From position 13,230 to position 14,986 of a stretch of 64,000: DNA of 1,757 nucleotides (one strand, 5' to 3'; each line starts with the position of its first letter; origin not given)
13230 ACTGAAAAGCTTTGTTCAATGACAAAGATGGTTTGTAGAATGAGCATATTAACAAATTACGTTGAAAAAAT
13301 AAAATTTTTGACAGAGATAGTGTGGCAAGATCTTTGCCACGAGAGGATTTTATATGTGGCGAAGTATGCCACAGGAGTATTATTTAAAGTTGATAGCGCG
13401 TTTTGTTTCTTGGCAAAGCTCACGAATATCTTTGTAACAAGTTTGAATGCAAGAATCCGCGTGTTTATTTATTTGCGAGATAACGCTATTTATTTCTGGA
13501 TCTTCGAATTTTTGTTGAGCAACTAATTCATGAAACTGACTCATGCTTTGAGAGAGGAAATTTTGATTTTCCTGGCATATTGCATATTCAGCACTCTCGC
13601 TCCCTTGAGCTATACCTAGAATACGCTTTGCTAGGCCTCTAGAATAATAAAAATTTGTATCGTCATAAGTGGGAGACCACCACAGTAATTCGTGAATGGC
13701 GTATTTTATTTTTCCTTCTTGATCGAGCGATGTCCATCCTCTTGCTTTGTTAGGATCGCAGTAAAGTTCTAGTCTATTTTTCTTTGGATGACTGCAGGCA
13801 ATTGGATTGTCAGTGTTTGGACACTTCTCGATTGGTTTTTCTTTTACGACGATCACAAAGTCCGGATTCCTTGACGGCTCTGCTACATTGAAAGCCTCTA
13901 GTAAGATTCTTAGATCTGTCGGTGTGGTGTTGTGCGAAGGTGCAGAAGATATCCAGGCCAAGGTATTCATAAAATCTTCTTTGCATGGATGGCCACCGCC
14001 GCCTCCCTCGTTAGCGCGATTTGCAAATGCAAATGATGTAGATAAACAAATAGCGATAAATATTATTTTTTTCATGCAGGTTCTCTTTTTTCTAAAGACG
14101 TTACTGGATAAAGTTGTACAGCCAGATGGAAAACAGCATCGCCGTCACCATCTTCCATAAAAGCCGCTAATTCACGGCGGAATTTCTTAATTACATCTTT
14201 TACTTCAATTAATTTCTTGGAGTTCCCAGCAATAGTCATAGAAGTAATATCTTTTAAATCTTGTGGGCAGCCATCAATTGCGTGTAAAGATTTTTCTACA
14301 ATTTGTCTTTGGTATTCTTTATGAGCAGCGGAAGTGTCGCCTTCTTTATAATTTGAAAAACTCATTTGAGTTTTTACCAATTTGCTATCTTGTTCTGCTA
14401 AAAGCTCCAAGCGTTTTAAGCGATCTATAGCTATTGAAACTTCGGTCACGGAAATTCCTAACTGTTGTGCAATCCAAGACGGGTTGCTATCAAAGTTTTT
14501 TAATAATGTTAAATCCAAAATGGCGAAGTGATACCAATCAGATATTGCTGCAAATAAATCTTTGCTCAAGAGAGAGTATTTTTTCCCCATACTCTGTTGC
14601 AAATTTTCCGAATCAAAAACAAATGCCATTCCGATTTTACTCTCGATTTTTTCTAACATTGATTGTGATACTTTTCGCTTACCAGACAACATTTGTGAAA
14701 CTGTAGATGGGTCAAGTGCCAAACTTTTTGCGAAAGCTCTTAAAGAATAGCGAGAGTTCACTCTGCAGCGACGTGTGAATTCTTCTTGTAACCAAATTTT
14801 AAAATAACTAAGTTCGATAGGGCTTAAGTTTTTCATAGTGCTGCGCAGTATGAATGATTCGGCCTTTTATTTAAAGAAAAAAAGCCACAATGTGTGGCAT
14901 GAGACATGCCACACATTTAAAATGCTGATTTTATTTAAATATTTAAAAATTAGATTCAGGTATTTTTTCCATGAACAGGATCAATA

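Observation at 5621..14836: TIGR02147-family regulators paired twice with secreted 'polyGly ... HE' proteins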

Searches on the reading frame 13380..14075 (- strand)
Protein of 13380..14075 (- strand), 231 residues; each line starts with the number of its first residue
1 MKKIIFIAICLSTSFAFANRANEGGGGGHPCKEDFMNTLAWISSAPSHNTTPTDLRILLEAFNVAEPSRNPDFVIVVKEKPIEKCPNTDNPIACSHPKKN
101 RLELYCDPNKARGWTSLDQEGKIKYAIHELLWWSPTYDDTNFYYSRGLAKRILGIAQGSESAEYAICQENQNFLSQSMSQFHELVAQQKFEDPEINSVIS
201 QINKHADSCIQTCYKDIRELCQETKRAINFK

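Call 3: search_protein_families(library=ncbifam, proteins=[window:13380-14075:-], max_evalue=0.01)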
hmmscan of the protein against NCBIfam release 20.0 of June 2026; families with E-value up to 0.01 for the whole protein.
window:13380-14075:- (231 aa): 0 families

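Call 4: search_protein_families(library=pfam, proteins=[window:13380-14075:-], max_evalue=0.01)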
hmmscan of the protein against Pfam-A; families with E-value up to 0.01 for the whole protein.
window:13380-14075:- (231 aa): 0 families

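Call 7: find_homologous_proteins(query=window:13380-14075:-, max_evalue=0.001)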
Query window:13380-14075:- (231 aa): 5 proteins with E <= 0.001 among 101 candidates.
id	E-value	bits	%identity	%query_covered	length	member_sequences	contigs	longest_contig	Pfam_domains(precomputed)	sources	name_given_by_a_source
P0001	4.5e-157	539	100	100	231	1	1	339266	-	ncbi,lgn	ncbi:MAG: hypothetical protein V4596_10625 [Bdellovibrionota bacterium]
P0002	1.3e-77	279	54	99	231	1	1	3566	-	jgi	jgi:hypothetical protein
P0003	3.1e-72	261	49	99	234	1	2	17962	-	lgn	-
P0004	6.4e-69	250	50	97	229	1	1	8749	-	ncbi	-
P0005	1.0e-63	233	49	90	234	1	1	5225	-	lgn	-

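Call 13: find_encoding_contigs(protein=P0003, flank=8000, max_places=4)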
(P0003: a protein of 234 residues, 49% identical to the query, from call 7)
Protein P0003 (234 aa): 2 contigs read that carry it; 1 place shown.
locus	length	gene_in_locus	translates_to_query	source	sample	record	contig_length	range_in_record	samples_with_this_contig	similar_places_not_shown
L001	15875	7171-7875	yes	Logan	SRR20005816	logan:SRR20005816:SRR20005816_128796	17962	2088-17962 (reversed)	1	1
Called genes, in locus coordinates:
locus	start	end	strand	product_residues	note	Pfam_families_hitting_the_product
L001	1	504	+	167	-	?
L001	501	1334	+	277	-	PF03618:Kinase-PPPase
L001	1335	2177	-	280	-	PF00126:HTH_1, PF03466:LysR_substrate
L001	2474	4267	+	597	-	PF00082:Peptidase_S8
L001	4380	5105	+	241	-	-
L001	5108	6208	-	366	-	-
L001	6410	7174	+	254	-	PF01381:HTH_3 (weak), PF14394:DUF4423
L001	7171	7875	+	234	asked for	-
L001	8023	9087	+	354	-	-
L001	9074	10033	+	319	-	-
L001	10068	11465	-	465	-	PF00675:Peptidase_M16, PF05193:Peptidase_M16_C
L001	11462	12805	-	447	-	PF00675:Peptidase_M16, PF05193:Peptidase_M16_C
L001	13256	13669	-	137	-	PF03748:FliL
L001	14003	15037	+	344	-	PF03734:YkuD, PF24125:Cds6_C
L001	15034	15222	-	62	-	-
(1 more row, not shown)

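Call 16: find_encoding_contigs(protein=P0005, flank=8000, max_places=4)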
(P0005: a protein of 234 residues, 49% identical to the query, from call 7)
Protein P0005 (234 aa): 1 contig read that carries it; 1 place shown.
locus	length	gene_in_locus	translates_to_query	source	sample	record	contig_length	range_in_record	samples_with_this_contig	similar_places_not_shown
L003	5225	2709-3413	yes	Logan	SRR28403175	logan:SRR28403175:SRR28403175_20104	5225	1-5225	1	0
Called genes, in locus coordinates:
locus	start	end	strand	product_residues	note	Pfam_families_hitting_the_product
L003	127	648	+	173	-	-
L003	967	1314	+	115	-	-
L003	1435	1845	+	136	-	-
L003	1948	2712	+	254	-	PF01381:HTH_3 (faint), PF14394:DUF4423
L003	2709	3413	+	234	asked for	-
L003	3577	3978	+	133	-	-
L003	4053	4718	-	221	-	PF00590:TP_methylase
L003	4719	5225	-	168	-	?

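Call 20: find_homologous_proteins(query=A1, max_evalue=0.01)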
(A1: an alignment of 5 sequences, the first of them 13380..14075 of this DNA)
Query A1 (5 sequences) (231 aa, profile of the alignment): 6 proteins with E <= 0.01 among 2211 candidates.
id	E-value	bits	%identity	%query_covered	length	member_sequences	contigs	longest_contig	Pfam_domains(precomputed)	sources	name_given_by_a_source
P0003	4.1e-125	434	49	99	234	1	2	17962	-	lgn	-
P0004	9.2e-121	420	50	97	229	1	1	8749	-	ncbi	-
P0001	3.4e-120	418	100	100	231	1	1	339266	-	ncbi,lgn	ncbi:MAG: hypothetical protein V4596_10625 [Bdellovibrionota bacterium]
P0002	1.8e-116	406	54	99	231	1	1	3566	-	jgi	jgi:hypothetical protein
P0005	1.5e-113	396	49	90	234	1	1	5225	-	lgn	-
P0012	3.9e-30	123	38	66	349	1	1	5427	-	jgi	jgi:hypothetical protein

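Call 22: find_encoding_contigs(protein=P0012, flank=8000, max_places=3)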
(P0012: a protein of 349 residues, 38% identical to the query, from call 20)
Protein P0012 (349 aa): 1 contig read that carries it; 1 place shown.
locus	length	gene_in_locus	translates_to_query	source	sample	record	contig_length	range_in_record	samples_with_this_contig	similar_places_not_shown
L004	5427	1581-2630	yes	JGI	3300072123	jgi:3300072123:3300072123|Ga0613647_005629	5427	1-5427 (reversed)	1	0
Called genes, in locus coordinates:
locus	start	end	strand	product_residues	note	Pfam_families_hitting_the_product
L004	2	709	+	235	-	?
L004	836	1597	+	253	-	PF01381:HTH_3 (weak), PF13560:HTH_31 (faint), PF14394:DUF4423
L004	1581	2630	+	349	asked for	-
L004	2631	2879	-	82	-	-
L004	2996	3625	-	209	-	PF00413:Peptidase_M10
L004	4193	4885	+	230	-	-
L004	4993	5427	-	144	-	?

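Call 32: predict_structure(alignment_id=A3)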
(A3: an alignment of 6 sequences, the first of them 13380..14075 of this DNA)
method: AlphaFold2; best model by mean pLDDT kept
length: 231 residues; sequences in the alignment: 6
mean_pLDDT: 51.3   pTM: 0.35
mean pLDDT of the five models: 51.3, 50.3, 48.1, 47.8, 46.3
residues with pLDDT >= 90: 1; 70-90: 62; 50-70: 9; < 50: 159
segments of 3 or more residues with pLDDT < 50: 1-108, 110-160
pLDDT, mean of each block of 10 residues (from residue 1): 36 27 28 42 34 37 40 45 45 42 47 38 39 38 35 34 66 86 87 87 84 82 82 50
secondary structure, 60 per line:
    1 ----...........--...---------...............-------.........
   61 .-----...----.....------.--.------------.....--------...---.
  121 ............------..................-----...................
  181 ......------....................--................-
elements in order: H5-15 H30-44 H52-61 E74-78 E101-105 E114-116 H120-132 H139-156 H162-186 H193-212 H215-230
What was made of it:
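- On One superfamily uniting type A and type B: The fold comparison was not possible because the famB model has pLDDT 51 (call 32).
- The famB structure model is unreliable in the relevant region (pLDDT 51, call 32).
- Tried and rejected: The AlphaFold model of famB from 6 sequences was unusable in the N-domain (pLDDT 51, call 32).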

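Call 84: search_protein_families(library=padloc, proteins=[window:13380-14075:-], max_evalue=0.01)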
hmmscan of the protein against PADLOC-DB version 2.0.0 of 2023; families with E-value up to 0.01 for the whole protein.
window:13380-14075:- (231 aa): 0 families

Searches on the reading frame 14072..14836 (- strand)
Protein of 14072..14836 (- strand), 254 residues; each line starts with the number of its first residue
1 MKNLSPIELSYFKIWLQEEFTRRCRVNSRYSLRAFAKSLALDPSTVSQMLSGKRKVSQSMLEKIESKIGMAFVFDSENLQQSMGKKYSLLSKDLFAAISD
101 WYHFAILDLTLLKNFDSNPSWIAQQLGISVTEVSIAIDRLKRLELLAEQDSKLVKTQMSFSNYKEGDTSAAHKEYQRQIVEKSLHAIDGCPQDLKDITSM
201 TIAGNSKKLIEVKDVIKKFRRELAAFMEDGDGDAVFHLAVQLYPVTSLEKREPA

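Call 3: search_protein_families(library=ncbifam, proteins=[window:14072-14836:-], max_evalue=0.01)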
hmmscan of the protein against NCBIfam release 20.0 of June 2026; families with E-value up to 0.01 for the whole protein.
window:14072-14836:- (254 aa): 3 families
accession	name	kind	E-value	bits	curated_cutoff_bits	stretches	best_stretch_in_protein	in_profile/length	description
TIGR02147.1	Fsuc_second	paralog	4.7e-30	105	50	2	81-246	102-270/272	TIGR02147 family protein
TIGR02607.1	antidote_HigA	equivalog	0.002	17.9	47.7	0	31-69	22-60/81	HigA family addiction module antitoxin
NF050133.1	TransRegFabT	equivalog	0.009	16.3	200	0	115-188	42-116/138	fatty acid biosynthesis transcriptional regulator FabT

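Call 4: search_protein_families(library=pfam, proteins=[window:14072-14836:-], max_evalue=0.01)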
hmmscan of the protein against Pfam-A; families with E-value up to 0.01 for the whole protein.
window:14072-14836:- (254 aa): 8 families
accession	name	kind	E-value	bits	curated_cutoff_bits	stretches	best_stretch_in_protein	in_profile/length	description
PF14394.12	DUF4423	-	2.9e-38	131.7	30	1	89-245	9-165/165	Domain of unknown function (DUF4423)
PF01381.28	HTH_3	-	2.5e-06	27.8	23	1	22-69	2-49/55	Helix-turn-helix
PF13560.12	HTH_31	-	0.0001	23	27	1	22-64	7-50/64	Helix-turn-helix domain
PF12802.13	MarR_2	-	0.001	19.7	27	1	114-151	17-55/61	MarR family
PF00356.27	LacI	-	0.005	17.1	27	0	44-65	14-35/46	Bacterial regulatory proteins, lacI family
PF01325.25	Fe_dep_repress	-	0.0052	17.4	26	0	35-51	28-44/60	Iron dependent repressor, N-terminal DNA binding domain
PF16266.10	DUF4919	-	0.0056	17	29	1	165-233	63-132/186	Domain of unknown function (DUF4919)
PF09681.16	Phage_rep_org_N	-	0.0061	17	23.3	0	113-183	50-119/121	N-terminal phage replisome organiser (Phage_rep_org_N)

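Call 27: find_related_loci(query=A4, collection=genome_contigs, flank=5000)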
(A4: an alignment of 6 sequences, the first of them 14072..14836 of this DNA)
Query A4 (254 aa) in genome_contigs; peptide patterns used: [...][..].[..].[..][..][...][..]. (x = any residue, [..] = any of these).
144 stretches matched a pattern; 109 encode a relative of the query (tblastn E <= 1e-3); the best 80 are kept; 80 distinct loci.
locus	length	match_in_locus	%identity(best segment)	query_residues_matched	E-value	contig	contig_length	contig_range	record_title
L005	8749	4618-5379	99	1-254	7e-171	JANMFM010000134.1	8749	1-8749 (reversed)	MAG: Bdellovibrionales bacterium isolate OTE_70b_metabat_204 OTE_70b_k141_3325305, whole genome shotgun sequence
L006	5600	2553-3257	60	12-249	1e-95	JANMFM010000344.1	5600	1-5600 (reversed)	MAG: Bdellovibrionales bacterium isolate OTE_70b_metabat_204 OTE_70b_k141_1361379, whole genome shotgun sequence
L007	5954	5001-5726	53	5-247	7e-88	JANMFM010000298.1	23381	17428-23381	MAG: Bdellovibrionales bacterium isolate OTE_70b_metabat_204 OTE_70b_k141_1848279, whole genome shotgun sequence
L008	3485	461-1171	56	8-247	2e-86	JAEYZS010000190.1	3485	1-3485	MAG: Proteobacteria bacterium isolate OH_CBrB_110 k127_2688398, whole genome shotgun sequence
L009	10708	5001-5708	55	10-249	2e-83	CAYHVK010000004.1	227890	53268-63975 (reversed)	MAG TPA_asm: uncultured Pseudobdellovibrionaceae bacterium isolate ERP119705_co17_1025 genome assembly, contig: NODE_16_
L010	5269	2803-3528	48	8-245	6e-72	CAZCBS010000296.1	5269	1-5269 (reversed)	MAG TPA_asm: uncultured Bacteriovoracaceae bacterium isolate binchicken_co185_82 genome assembly, contig: NODE_33959_len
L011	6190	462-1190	45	8-246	2e-68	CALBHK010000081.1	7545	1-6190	MAG TPA_asm: uncultured Chlamydiae bacterium isolate SRR6231132_bin.17_CONCOCT_v1.1_MAG genome assembly, contig: ERZ6502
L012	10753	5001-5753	44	1-246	1e-68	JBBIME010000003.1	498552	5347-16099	MAG: Bacteriovoracales bacterium isolate BR2F70218_bin_225 NODE_4_length_498552_cov_2.96784, whole genome shotgun sequen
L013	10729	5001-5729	45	12-250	1e-66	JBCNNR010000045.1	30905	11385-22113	MAG: Bdellovibrio sp. isolate SMAGNO106 Contig45, whole genome shotgun sequence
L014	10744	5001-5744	45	3-246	9e-65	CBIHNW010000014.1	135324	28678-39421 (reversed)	MAG TPA_asm: uncultured Bdellovibrio sp. isolate SRR18156208_concoct_28 genome assembly, contig: ERZ27336868.145, whole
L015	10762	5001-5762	42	5-246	8e-65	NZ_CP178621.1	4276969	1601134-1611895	Bdellovibrio sp. HCB337 chromosome, complete genome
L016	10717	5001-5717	45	12-246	5e-64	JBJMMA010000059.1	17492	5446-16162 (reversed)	MAG: Bdellovibrionia bacterium isolate H1_18_all_fractions_metab_8_52_9 k255_2117529, whole genome shotgun sequence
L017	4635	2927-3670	43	5-246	4e-64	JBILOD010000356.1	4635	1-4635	MAG: Pseudobdellovibrionaceae bacterium isolate ME2017-10-20_3300044844_group7_bin134 Rohwer_bin1128_scaffold_23571_c1,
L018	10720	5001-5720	43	12-246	1e-63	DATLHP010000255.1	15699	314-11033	MAG TPA_asm: Bdellovibrionales bacterium isolate SMAG_U13643 k141_627051, whole genome shotgun sequence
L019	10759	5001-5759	42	12-252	5e-55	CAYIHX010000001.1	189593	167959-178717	MAG TPA_asm: uncultured Bacteriovoracaceae bacterium isolate ERP119705_co22_393 genome assembly, contig: NODE_14_length_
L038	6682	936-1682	35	9-246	3e-45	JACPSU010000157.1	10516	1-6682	MAG: Deltaproteobacteria bacterium isolate NC_groundwater_714_Ag_S-0.2um_40_7 S36_SO-2_scaffold_583135, whole genome sho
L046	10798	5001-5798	35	7-249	3e-42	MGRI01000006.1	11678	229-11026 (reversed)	MAG: Deltaproteobacteria bacterium RIFCSPHIGHO2_02_FULL_40_11 rifcsphigho2_02_scaffold_10946, whole genome shotgun seque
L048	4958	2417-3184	34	12-246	8e-41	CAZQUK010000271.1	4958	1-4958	MAG TPA_asm: uncultured Oligoflexia bacterium isolate SRP062349_co3_121 genome assembly, contig: NODE_9597_length_4958_c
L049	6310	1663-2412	32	12-254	5e-40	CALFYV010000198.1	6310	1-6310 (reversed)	MAG TPA_asm: uncultured Bacteriovoracaceae bacterium isolate SRR7515931_bin.52_CONCOCT_v1.1_MAG genome assembly, contig:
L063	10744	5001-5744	33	12-249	5e-37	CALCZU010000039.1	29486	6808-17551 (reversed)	MAG TPA_asm: uncultured Bdellovibrionales bacterium isolate SRR6231156_bin.99_CONCOCT_v1.1_MAG genome assembly, contig:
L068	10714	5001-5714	33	16-246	5e-36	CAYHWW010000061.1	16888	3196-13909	MAG TPA_asm: uncultured Oligoflexia bacterium isolate ERP119705_co16_423 genome assembly, contig: NODE_2692_length_16888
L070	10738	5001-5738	33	14-246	4e-35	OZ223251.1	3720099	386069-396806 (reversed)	MAG: Bacteriovoracaceae bacterium isolate 56684ba0-df17-47c9-bcf5-ee076427a4fa genome assembly, chromosome: 1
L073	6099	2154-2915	35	12-243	1e-34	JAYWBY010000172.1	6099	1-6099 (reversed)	MAG: Pseudomonadota bacterium isolate GL94_DN_concoct_230 GL94_DN_concoct_230_171, whole genome shotgun sequence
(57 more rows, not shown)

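Call 52: search_protein_families(library=pfam, proteins=[L017:3697-4635:+, L038:1702-3165:+, L049:2418-3560:+, L063:5756-6700:+, L068:5741-7930:+, L070:5759-7600:+, L073:2942-4516:+, L012:5773-6693:+, L046:5809-6777:+, L048:3217-4764:+], max_evalue=1)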
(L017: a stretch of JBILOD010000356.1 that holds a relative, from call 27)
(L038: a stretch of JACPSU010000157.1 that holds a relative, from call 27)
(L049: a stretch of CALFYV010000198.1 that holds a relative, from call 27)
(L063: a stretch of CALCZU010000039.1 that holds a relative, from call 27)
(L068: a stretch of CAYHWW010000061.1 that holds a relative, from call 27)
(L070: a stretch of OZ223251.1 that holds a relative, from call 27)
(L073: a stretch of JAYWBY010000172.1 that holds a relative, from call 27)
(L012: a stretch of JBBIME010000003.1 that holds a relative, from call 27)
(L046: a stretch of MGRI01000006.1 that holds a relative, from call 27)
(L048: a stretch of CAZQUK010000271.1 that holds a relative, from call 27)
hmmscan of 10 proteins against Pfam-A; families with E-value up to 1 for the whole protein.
L017:3697-4635:+ (313 aa): 1 family
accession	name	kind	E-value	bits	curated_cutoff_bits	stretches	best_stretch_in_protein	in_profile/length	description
PF16286.10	DUF4932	-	0.06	13.1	28.7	1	164-255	214-306/332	Domain of unknown function (DUF4932)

L038:1702-3165:+ (487 aa): 2 families
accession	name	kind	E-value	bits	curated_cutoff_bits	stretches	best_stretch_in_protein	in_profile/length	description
PF12651.13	RHH_3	-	0.032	14.7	21.6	1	327-349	6-28/44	Ribbon-helix-helix domain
PF23473.1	LysM3_LYK4_5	-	0.11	13.1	29.3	1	111-135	22-45/48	LYK4/5 LysM3 domain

L049:2418-3560:+ (380 aa): 1 family
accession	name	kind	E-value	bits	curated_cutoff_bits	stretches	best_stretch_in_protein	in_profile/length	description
PF21728.3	PADR1_N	-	0.07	14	25.7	1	27-52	16-42/60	PADR1, N-terminal helical domain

L063:5756-6700:+ (314 aa): 1 family
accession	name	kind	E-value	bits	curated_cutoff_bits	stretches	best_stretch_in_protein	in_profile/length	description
PF25252.1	DUF7854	-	0.11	13.1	32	1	157-184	18-45/81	Family of unknown function (DUF7854)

L068:5741-7930:+ (729 aa): 1 family
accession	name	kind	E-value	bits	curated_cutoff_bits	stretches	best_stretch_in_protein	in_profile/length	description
PF09621.15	LcrR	-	0.17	11.8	21.2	0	404-440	3-39/138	Type III secretion system regulator (LcrR)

L070:5759-7600:+ (613 aa): 2 families
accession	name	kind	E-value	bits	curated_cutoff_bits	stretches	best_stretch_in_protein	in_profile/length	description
PF14552.11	Tautomerase_2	-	0.019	15.5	28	1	103-164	20-81/82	Tautomerase enzyme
PF12078.13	DUF3557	-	0.026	14.9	26.2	0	166-229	51-108/154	Domain of unknown function (DUF3557)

L073:2942-4516:+ (524 aa): 10 families
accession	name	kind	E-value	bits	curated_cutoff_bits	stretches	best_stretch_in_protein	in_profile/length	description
PF24681.1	Kelch_KLHDC2_KLHL20_DRC7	-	1.5e-46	158.9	50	2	293-508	3-221/221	KLHDC2/KLHL20/DRC7 Kelch-repeats domain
PF24981.1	Beta-prop_ATRN-LZTR1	-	2.3e-39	135.9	50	2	317-511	19-222/289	Attractin/LZTR1 beta-propeller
PF24996.1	NANM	-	1.2e-17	64.3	45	3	375-473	41-141/350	N-acetylneuraminate epimerase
PF13964.12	Kelch_6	-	3.5e-17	62.2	25.3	3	341-384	4-47/50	Kelch motif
PF13415.12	Kelch_3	-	2.2e-16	60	22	3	399-443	2-45/48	Galactose oxidase, central domain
PF07646.21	Kelch_2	-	1.7e-12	47.1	21.3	2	230-270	7-44/48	Kelch motif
PF01344.31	Kelch_1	-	8.1e-12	44.9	20.1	2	341-382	4-44/46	Kelch motif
PF25210.1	Kelch_FKB95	-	2.7e-08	34.2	70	3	342-432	83-167/268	FKB95, Kelch-repeats domain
PF13854.13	Kelch_HCF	-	4.9e-07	29.8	113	2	381-455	10-84/345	Host cell factor, Kelch-repeats domain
PF13418.12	Kelch_4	-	9.5e-07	29.1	21.6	1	340-386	3-48/49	Galactose oxidase, central domain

L012:5773-6693:+ (306 aa): 0 families

L046:5809-6777:+ (322 aa): 1 family
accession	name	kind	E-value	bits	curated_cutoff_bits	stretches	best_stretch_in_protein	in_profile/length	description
PF20715.2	DUF6827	-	0.1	12.8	26.9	1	249-310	39-97/158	Domain of unknown function (DUF6827)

L048:3217-4764:+ (515 aa): 0 families
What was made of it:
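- Tried and rejected: Pfam scans of the HExxH-bearing downstream proteins found no peptidase family (call 52).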

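Call 84: search_protein_families(library=padloc, proteins=[window:14072-14836:-], max_evalue=0.01)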
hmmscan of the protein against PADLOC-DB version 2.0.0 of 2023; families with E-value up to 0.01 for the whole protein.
window:14072-14836:- (254 aa): 9 families
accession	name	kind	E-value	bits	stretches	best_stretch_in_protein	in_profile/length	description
PDLC02926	HTH_VI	-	4.5e-07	28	1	21-89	6-78/92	-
PDLC04515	PDC-M21A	-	7.8e-05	20.4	0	11-62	34-83/205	-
PDLC01438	Csa3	-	0.00039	18.5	1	57-184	104-222/305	"CAS-I,CAS-II,CAS-III,CAS-IV,CAS-V,CAS-VI; associated_signaling"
PDLC01848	CARF3--CARF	-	0.00079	17.1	0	85-153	122-185/197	-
PDLC03947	RmrA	-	0.00083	16.3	0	20-86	15-81/383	-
PDLC04758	PDC-M64B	-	0.003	16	1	33-73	47-87/123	-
PDLC03665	Control_protein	-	0.0047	15.2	0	24-71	16-64/77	control protein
PDLC05025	PDC-S47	-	0.0064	14.3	0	121-185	171-234/263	-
PDLC03923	MkoB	-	0.0093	12.9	0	110-191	43-126/454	-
